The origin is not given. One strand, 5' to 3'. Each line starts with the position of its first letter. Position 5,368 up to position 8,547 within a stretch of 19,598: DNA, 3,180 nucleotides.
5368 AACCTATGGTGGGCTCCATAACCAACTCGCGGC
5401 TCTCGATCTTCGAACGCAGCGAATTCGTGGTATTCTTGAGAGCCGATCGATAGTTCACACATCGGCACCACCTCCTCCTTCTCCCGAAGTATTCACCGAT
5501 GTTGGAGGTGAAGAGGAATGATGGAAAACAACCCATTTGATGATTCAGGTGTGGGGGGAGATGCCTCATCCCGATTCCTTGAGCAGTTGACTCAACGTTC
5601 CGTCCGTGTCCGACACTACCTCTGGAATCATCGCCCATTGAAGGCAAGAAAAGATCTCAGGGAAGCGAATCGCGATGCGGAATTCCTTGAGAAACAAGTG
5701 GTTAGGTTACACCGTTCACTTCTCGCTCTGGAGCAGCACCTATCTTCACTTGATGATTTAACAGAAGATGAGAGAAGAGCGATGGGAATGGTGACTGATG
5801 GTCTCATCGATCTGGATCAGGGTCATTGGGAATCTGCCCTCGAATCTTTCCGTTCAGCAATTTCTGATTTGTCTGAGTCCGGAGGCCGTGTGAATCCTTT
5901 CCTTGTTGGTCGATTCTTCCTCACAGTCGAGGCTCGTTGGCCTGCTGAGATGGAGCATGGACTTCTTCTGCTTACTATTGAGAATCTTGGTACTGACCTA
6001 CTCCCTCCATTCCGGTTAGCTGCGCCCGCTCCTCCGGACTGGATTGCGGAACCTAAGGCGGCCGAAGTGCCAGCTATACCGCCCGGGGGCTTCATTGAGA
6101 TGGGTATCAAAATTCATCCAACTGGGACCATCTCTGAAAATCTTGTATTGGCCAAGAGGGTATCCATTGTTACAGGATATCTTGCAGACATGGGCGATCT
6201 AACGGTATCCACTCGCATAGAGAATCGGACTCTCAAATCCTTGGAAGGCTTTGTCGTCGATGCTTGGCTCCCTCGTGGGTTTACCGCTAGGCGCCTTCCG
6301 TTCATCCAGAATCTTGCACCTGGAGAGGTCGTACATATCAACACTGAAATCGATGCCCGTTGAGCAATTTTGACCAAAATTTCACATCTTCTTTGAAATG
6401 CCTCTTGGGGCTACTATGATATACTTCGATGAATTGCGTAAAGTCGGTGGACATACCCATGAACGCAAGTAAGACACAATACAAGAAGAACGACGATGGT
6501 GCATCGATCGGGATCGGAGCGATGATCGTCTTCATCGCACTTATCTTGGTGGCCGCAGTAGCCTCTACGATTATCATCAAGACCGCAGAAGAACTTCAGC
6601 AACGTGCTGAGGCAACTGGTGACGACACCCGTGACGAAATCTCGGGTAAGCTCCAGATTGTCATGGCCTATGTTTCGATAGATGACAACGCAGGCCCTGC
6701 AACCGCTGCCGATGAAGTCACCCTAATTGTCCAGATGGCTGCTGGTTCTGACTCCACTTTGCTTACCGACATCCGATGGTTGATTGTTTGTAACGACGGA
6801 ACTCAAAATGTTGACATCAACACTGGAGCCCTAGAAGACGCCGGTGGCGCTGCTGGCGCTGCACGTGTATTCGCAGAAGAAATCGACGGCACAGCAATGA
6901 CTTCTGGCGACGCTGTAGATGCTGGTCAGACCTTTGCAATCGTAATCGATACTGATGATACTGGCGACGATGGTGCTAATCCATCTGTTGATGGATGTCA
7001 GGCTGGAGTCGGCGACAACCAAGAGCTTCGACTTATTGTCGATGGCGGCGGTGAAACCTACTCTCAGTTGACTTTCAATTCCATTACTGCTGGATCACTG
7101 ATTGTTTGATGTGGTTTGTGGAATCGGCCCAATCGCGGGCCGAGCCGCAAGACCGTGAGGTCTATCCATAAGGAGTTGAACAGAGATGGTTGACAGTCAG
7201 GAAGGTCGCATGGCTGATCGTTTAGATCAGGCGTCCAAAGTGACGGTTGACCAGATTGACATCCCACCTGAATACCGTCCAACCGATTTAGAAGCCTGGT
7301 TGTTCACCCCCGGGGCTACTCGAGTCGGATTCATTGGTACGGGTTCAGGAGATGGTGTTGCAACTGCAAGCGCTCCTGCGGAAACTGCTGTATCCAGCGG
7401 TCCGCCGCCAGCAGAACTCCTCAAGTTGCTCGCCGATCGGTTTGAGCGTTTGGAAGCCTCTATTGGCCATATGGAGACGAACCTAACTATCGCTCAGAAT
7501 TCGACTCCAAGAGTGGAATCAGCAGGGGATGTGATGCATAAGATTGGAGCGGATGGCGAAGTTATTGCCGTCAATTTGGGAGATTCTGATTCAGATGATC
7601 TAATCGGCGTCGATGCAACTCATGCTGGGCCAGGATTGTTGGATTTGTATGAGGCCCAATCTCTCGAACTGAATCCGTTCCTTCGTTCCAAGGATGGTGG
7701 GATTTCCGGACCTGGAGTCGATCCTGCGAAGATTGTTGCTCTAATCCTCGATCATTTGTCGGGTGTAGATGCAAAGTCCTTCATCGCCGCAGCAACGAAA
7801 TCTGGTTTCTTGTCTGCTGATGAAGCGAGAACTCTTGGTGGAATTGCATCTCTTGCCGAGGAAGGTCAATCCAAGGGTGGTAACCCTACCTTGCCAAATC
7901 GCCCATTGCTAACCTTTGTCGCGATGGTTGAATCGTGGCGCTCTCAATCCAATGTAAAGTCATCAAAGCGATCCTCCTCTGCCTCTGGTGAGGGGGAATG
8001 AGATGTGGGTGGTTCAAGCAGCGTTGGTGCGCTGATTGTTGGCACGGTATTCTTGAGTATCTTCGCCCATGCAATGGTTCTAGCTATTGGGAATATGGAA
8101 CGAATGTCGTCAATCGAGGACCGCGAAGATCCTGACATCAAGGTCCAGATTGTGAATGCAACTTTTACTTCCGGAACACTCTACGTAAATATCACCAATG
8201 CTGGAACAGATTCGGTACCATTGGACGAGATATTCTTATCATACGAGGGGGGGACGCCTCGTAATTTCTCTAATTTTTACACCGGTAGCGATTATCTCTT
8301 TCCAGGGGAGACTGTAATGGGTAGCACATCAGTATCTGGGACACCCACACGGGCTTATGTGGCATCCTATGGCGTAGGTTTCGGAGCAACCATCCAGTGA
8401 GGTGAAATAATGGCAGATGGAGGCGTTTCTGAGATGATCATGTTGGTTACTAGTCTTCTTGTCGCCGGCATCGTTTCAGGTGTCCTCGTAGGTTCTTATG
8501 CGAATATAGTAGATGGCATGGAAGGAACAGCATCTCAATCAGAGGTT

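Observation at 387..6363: Uncharacterised, translationally coupled three-gene envelope module joined head-to-tail to the archaellum operon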

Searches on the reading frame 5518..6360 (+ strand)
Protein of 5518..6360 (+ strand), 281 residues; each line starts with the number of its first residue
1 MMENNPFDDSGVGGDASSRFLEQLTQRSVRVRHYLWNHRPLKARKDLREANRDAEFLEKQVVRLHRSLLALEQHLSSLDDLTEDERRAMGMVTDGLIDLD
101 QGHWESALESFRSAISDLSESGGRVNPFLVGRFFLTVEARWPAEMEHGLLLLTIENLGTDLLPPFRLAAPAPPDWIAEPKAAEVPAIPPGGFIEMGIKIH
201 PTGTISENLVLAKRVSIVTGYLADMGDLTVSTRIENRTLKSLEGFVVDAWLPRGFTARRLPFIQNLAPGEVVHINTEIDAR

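Call 5: search_protein_families(library=pfam, proteins=[window:5518-6360:+], max_evalue=1)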
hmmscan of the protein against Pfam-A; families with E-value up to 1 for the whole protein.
window:5518-6360:+ (281 aa): 5 families
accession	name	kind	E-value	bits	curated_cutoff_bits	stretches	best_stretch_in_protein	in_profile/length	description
PF10633.15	NPCBM_assoc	-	0.0073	16.9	24.4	1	152-202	11-61/78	NPCBM-associated, NEW3 domain of alpha-galactosidase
PF10473.14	CENP-F_leu_zip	-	0.0083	16.6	34.5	1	36-117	1-84/140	Leucine-rich repeats of kinetochore protein Cenp-F/LEK1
PF07219.19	HemY_N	-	0.027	15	31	1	63-118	35-89/107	HemY protein N-terminus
PF10345.15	Cohesin_load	-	0.15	10.9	25.8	1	54-120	364-432/585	Cohesin loading factor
PF15390.12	WDCP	-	0.33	9.7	25.3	1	41-89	563-611/694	WD repeat and coiled-coil-containing protein family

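Call 6: search_protein_families(library=ncbifam, proteins=[window:5518-6360:+], max_evalue=1)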
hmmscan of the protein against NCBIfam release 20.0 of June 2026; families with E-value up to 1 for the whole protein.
window:5518-6360:+ (281 aa): 0 families

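Call 7: find_homologous_proteins(query=window:5518-6360:+)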
Query window:5518-6360:+ (281 aa): 35 proteins with E <= 0.001 among 3626 candidates.
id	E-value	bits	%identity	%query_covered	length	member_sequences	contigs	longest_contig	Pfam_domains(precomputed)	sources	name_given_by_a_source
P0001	1.5e-182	624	99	100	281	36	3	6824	-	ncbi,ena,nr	ncbi:MAG TPA: hypothetical protein HA345_01200 [Candidatus Thalassarchaeaceae archaeon]|nr:MAG TPA: 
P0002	1.3e-167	575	91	100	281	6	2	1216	-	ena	-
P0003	2.5e-167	574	91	100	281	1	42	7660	-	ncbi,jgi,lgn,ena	jgi:hypothetical protein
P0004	4.5e-167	573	90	100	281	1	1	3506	-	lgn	-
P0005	6.1e-167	572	90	100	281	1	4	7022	-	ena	-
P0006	6.1e-167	572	90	100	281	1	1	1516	-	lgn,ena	-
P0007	6.4e-167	572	91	100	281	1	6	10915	-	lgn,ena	-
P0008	6.9e-167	572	90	100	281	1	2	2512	-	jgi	jgi:hypothetical protein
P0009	9.6e-167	572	91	100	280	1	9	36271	-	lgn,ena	-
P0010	1.2e-166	571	90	100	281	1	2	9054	-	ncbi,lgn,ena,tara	tara:strand:- start:625 stop:1470 length:846 start_codon:yes stop_codon:yes gene_type:complete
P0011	1.3e-166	571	91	100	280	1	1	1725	-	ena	-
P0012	1.3e-166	571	90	100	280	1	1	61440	-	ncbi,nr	ncbi:MAG: hypothetical protein CL981_01425 [Euryarchaeota archaeon]|nr:hypothetical protein [Euryarc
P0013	1.5e-166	571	90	100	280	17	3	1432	-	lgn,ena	-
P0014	2.4e-166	570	90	100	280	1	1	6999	-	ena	-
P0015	2.4e-166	570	90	100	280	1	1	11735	-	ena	-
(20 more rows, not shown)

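Call 27: find_homologous_proteins(query=A2)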
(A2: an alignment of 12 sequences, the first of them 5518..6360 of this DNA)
Query A2 (12 sequences) (281 aa, profile of the alignment): 545 proteins with E <= 0.001 among 8000 candidates; the best 120 are listed.
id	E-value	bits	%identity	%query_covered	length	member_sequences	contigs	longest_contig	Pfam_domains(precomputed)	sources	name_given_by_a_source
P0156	2.1e-134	465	35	92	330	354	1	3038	-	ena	-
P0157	1.5e-133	463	35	88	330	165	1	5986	-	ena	-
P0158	2.6e-133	462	34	92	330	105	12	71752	-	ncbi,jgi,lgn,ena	-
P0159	2.1e-132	459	28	89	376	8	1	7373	-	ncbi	-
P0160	6.4e-132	457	36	88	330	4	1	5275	-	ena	-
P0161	1.3e-131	456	28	89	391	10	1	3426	-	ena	-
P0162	1.5e-131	456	27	89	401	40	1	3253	-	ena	-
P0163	4.0e-131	455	28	88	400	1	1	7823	-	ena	-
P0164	4.2e-131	454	28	88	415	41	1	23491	-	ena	-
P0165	4.9e-131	454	26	89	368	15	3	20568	-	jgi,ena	jgi:hypothetical protein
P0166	5.6e-131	454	27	89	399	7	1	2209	-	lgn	-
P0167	6.9e-131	454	28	88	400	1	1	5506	-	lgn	-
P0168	6.9e-131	454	28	88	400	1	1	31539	-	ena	-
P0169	7.0e-131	454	28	88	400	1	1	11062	-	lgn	-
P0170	7.4e-131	454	28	88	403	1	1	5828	-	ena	-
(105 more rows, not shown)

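Call 34: predict_structure(alignment_id=A3)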
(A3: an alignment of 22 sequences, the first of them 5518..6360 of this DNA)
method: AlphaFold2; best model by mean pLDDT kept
length: 281 residues; sequences in the alignment: 22
mean_pLDDT: 77.8   pTM: 0.63
mean pLDDT of the five models: 77.8, 77.7, 76.6, 72.2, 66.1
residues with pLDDT >= 90: 53; 70-90: 156; 50-70: 56; < 50: 16
segments of 3 or more residues with pLDDT < 50: 1-15
pLDDT, mean of each block of 10 residues (from residue 1): 40 49 67 63 67 71 79 78 84 89 84 76 66 89 78 90 84 82 88 91 62 83 86 90 87 82 91 85 49
secondary structure, 60 per line:
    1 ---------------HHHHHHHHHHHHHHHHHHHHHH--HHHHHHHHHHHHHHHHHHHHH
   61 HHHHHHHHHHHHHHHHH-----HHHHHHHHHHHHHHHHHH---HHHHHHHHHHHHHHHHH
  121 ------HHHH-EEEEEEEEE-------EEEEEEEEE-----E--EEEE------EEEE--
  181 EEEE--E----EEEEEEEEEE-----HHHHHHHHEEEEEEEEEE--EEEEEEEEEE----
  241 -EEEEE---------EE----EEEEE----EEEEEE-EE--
elements in order: H16-37 H40-77 H83-100 H104-120 H127-130 E132-140 E148-156 E165-168 E175-178 E181-184 E192-201 H207-214 E215-224 E227-236 E242-246 E262-266 E271-276

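Call 38: fold_search(model_id=the predicted structure, library=pdb)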
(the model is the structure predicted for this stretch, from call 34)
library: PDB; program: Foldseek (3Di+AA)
matches with E <= 10: 670; with E <= 0.001: 0
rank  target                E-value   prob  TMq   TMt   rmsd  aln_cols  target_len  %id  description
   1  9dnm_A                2.0e-03  0.44  0.17  0.12  16.9       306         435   10  Structure of rat beta-arrestin 1 bound to allosteric inhibitor (released 2025-01-22)
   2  6gfu                  3.0e-03  0.54  0.15  0.12  14.8       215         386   10  Crystal structure of an ancient sequence-reconstructed Elongation Factor Tu (node 262) (released 2019-05-22)
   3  7e1y_A                3.1e-03  0.98  0.25  0.15   9.3       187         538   12  Staphylothermus marinus amylopullulanase -SmApu (released 2022-02-09)
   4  1nug_B                3.5e-03  0.85  0.20  0.10  15.5       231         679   11  Role of Calcium Ions in the Activation and Activity of the Transglutaminase 3 Enzyme (2 calciums, 1 Mg, inactive form) (released 2003-04-22)
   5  9bc2_A                6.9e-03  0.63  0.18  0.09  17.2       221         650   11  Transglutaminase 2 - Open State (released 2024-07-03)
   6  8oxw_A                7.3e-03  0.57  0.18  0.08  15.6       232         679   13  Transglutaminase 3 in complex with DH patient-derived Fab DH63-B02 (released 2023-10-18)
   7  8oxv_A                1.0e-02  0.69  0.19  0.09  15.3       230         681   12  Transglutaminase 3 zymogen in complex with DH patient-derived Fab DH63-B02 (released 2023-10-18)
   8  1ex0_B                1.2e-02  0.75  0.19  0.09  17.6       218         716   12  HUMAN FACTOR XIII, MUTANT W279F ZYMOGEN (released 2003-12-23)
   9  9fyn                  1.5e-02  1.00  0.24  0.10   4.7       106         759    9  Lacto-N-biosidase from Trueperella pyogenes (released 2024-10-09)
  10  9n9j_6                1.5e-02  0.99  0.22  0.36   5.7       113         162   13  Structure of a GRP94 folding intermediate engaged with a CCDC134- and FKBP11-bound secretory translocon (released 2025-11-19)
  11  7vmx_B                1.5e-02  0.15  0.14  0.12  17.2       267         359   11  The Crystal Structure of EF-Tu and EF-Ts complex from Mycobacterium tuberculosis (released 2022-10-12)
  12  6kzb_A                1.5e-02  0.63  0.21  0.10  15.8       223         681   10  Transglutaminase2 complexed with calcium (released 2020-12-09)
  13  2r39                  1.6e-02  0.92  0.20  0.41   7.4       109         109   11  Crystal structure of FixG-related protein from Vibrio parahaemolyticus (released 2007-09-11)
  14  9ijj_L                1.8e-02  0.60  0.20  0.23  16.4       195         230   10  In situ structure of the central apparatus in mouse sperm axoneme. (released 2025-06-04)
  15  6a8p_B                1.9e-02  0.60  0.20  0.10  15.9       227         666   10  Transglutaminase 2 mutant G224V in complex with GTP (released 2018-09-26)
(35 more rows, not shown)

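Call 51: search_solved_structures(query=A3, max_evalue=10)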
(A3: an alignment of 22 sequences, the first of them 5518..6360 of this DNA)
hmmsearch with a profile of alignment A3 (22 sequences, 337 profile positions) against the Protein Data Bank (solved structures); distinct sequences matched with E-value up to 10: 11.
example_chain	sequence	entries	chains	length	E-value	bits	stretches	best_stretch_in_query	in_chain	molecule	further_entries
1zit_A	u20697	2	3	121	0.07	15.4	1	293-324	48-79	transcriptional regulator (NtrC family)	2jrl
9fyn_A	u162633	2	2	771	0.38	13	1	274-330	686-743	lacto-n-biosidase GH20 | TrpyGH20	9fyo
3dzd_A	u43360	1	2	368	0.5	12.6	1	293-324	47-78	Transcriptional regulator (NtrC family)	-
5hiu_A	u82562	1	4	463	1.2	11.3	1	105-182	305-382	GTPase activator-like protein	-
7bjs_C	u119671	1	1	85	1.4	11.1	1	80-141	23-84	SD21996p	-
9bgm_a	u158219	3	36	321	1.4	11.1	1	12-125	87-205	gp75 tail tube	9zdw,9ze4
7bjg_A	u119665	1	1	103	2.8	10.2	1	80-161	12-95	SD21996p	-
5j0h_A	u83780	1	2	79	3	10.1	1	98-144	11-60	Design construct 2L6HC3_13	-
7bjn_A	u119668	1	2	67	4.1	9.6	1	82-141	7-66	SD21996p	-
4n3y_B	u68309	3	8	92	6.1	9.1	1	30-102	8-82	Rab GTPase-binding effector protein 1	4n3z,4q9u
1x79_B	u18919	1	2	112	8.1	8.6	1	29-108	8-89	Rab GTPase binding effector protein 1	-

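Call 52: search_protein_families(library=pfam, alignment_id=A3, max_evalue=1)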
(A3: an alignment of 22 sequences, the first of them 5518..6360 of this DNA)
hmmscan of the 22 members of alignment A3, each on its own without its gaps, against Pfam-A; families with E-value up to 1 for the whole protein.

A. member 1, window:5518-6360:+ (281 aa): 5 families
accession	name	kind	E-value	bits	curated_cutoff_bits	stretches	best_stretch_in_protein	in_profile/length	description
PF10633.15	NPCBM_assoc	-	0.0073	16.9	24.4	1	152-202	11-61/78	NPCBM-associated, NEW3 domain of alpha-galactosidase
PF10473.14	CENP-F_leu_zip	-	0.0083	16.6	34.5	1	36-117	1-84/140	Leucine-rich repeats of kinetochore protein Cenp-F/LEK1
PF07219.19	HemY_N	-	0.027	15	31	1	63-118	35-89/107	HemY protein N-terminus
PF10345.15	Cohesin_load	-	0.15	10.9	25.8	1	54-120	364-432/585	Cohesin loading factor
PF15390.12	WDCP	-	0.33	9.7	25.3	1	41-89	563-611/694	WD repeat and coiled-coil-containing protein family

B. families by the number of members that match (of 22 scanned): 17 families
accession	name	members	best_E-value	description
PF10633.15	NPCBM_assoc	21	0.0011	NPCBM-associated, NEW3 domain of alpha-galactosidase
PF06160.17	EzrA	11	0.00013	Septation ring formation regulator, EzrA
PF07219.19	HemY_N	5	0.0069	HemY protein N-terminus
PF10345.15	Cohesin_load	5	0.039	Cohesin loading factor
PF10473.14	CENP-F_leu_zip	3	0.0083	Leucine-rich repeats of kinetochore protein Cenp-F/LEK1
PF23886.1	DUF7239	2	0.015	Family of unknown function (DUF7239)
PF04632.18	FUSC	2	0.28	Fusaric acid resistance protein family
PF10938.13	YfdX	1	0.02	YfdX protein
PF08647.16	BRE1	1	0.024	BRE1 E3 ubiquitin ligase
PF05622.17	HOOK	1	0.078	HOOK protein coiled-coil region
PF07432.18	Hc1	1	0.098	Histone H1-like protein Hc1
PF02348.25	CTP_transf_3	1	0.099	Cytidylyltransferase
PF24245.1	INO80F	1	0.17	INO80 complex subunit F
PF09053.15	CagZ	1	0.17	CagZ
PF10674.14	Ycf54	1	0.21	Ycf54 protein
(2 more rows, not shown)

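Call 64: search_protein_families(library=ncbifam, alignment_id=A3, max_evalue=10)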
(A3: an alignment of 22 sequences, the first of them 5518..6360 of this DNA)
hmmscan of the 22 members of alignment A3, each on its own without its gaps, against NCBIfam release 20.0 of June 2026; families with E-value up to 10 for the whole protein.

A. member 1, window:5518-6360:+ (281 aa): 0 families

B. families by the number of members that match (of 22 scanned): 12 families
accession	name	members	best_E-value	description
NF003410.0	PRK04778.1-4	13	7e-05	septation ring formation regulator EzrA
NF033930.1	pneumo_PspA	11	0.046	pneumococcal surface protein A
NF003407.0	PRK04778.1-1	3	0.0022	septation ring formation regulator EzrA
TIGR02168.1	SMC_prok_B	2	0.016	chromosome segregation protein SMC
TIGR02971.1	heterocyst_DevB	2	0.029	ABC exporter membrane fusion protein, DevB family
NF002589.0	PRK02249.1-3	2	0.092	DNA primase regulatory subunit PriL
NF053520.1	HK_Porph_FimS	2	0.23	sensor histidine kinase FimS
NF009980.0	PRK13446.1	2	0.37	F0F1 ATP synthase subunit epsilon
TIGR04211.1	SH3_and_anchor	1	0.53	TIGR04211 family SH3 domain-containing protein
NF041120.1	RqcH_arch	1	0.61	ribosome rescue protein RqcH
NF037946.1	terminal_TopJ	1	0.87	terminal organelle assembly protein TopJ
TIGR03661.1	T1SS_VCA0849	1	2.1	type I secretion C-terminal target domain-containing protein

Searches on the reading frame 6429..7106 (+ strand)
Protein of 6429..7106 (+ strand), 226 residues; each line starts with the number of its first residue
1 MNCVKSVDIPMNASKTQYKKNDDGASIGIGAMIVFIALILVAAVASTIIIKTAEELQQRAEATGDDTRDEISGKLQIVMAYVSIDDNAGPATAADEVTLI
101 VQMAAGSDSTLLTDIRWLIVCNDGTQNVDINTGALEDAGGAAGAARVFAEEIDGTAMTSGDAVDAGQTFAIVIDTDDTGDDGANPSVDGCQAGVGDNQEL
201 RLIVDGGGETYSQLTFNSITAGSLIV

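Call 5: search_protein_families(library=pfam, proteins=[window:6429-7106:+], max_evalue=1)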
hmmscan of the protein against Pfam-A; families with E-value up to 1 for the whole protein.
window:6429-7106:+ (226 aa): 3 families
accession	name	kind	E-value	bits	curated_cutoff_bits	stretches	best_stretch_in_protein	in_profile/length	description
PF01917.21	Arch_flagellin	-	3.5e-22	79.9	29.5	1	25-202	1-148/162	Archaebacterial flagellin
PF14575.11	EphA2_TM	-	0.025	15.7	28.9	1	32-84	3-55/74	Ephrin type-A receptor 2 transmembrane domain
PF11368.13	DUF3169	-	0.08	13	31.6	1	32-84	54-110/250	Protein of unknown function (DUF3169)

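Call 6: search_protein_families(library=ncbifam, proteins=[window:6429-7106:+], max_evalue=1)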
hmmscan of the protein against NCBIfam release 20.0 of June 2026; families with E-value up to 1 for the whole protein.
window:6429-7106:+ (226 aa): 4 families
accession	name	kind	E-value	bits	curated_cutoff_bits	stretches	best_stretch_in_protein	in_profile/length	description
NF006325.0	PRK08541.1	subfamily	8.8e-21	74.8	210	1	24-179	9-156/221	flagellin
NF052591.1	ArlG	equivalog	2.6e-06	27.5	110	1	25-161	2-132/148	archaellum stator protein ArlG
NF045849.1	ICE_MMCAP2_0565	equivalog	0.034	13.8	40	1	27-62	17-52/80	Mbov_0395 family pilin-like conjugal transfer protein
TIGR04549.1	LP_HExxH_w_tonB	subfamily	0.2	10.8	75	1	43-82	200-239/261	substrate import-associated zinc metallohydrolase lipoprotein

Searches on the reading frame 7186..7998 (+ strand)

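Call 5: search_protein_families(library=pfam, proteins=[window:7186-7998:+], max_evalue=1)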
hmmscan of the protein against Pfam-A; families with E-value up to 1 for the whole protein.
window:7186-7998:+ (271 aa): 0 families

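Call 6: search_protein_families(library=ncbifam, proteins=[window:7186-7998:+], max_evalue=1)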
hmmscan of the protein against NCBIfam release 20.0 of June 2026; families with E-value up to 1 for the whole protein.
window:7186-7998:+ (271 aa): 0 families

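Call 56: search_protein_families(library=pfam, alignment_id=A5, max_evalue=1)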
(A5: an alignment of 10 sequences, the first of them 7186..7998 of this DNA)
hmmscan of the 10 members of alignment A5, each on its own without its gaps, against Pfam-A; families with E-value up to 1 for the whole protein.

A. member 1, window:7186-7998:+ (271 aa): 0 families

B. families by the number of members that match (of 10 scanned): 2 families
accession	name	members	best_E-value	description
PF03934.19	T2SSK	1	0.02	Type II secretion system (T2SS), protein K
PF17727.6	CtsR_C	1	0.1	CtsR C-terminal dimerization domain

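Call 65: search_protein_families(library=ncbifam, alignment_id=A5, max_evalue=10)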
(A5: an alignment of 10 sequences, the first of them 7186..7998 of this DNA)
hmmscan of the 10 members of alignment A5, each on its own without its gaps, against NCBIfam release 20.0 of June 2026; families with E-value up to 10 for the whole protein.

A. member 1, window:7186-7998:+ (271 aa): 0 families

B. families by the number of members that match (of 10 scanned): 1 family
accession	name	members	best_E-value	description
TIGR01663.1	PNK-3'Pase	1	0.24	bifunctional polynucleotide phosphatase/kinase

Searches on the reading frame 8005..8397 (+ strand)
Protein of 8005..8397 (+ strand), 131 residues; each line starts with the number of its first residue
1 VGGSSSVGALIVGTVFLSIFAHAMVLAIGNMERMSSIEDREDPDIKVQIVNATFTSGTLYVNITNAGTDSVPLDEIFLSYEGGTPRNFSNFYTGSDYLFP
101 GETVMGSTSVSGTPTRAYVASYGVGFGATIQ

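Call 5: search_protein_families(library=pfam, proteins=[window:8005-8397:+], max_evalue=1)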
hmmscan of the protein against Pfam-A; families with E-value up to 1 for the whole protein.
window:8005-8397:+ (131 aa): 1 family
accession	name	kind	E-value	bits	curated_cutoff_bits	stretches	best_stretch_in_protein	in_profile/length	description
PF00932.25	LTD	-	0.048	14.5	34.3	1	56-105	19-66/109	Lamin Tail Domain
